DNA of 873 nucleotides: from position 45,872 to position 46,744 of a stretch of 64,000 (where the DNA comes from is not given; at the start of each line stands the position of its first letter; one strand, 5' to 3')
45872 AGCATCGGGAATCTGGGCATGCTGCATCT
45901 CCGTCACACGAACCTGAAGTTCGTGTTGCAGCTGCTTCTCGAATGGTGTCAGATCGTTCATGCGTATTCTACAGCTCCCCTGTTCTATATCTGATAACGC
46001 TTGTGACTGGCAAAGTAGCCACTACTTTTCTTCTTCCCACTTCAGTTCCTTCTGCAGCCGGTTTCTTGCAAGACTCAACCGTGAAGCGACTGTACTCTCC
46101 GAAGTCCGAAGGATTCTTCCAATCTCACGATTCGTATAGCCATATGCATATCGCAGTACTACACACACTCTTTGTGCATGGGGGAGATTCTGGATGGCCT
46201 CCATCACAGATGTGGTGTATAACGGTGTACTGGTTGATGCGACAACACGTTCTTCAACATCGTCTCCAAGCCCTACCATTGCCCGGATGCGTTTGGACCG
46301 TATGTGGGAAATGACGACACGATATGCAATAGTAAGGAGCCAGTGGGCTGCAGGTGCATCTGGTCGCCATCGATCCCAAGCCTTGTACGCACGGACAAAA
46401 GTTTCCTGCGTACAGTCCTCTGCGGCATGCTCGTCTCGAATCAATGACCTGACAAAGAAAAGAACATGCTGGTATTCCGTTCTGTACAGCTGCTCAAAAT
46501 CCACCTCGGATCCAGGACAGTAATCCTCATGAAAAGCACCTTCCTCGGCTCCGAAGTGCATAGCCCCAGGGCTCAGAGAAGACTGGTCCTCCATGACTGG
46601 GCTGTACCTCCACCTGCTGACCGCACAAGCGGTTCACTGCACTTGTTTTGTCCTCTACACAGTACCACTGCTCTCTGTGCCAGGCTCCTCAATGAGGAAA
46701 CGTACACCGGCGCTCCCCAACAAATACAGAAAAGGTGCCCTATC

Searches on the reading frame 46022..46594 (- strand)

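Call 59: search_protein_families(library=pfam, proteins=[window:46022-46594:-], max_evalue=0.001)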
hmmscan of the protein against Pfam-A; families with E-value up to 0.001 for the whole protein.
window:46022-46594:- (190 aa): 5 families
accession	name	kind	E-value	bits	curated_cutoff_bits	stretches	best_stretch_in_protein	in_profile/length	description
PF04542.20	Sigma70_r2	-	4.6e-15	55.6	24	1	36-102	1-69/71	Sigma-70 region 2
PF08281.18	Sigma70_r4_2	-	2.1e-13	50.1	25.7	1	129-180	3-54/54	Sigma-70, region 4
PF04545.22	Sigma70_r4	-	8.3e-09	35.3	24.1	1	133-182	1-50/50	Sigma-70, region 4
PF07638.17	Sigma70_ECF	-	8.6e-09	36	21.1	1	32-185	18-184/185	ECF sigma factor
PF06530.18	Phage_antitermQ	-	0.00081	19.8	26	0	126-183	52-109/118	Phage antitermination protein Q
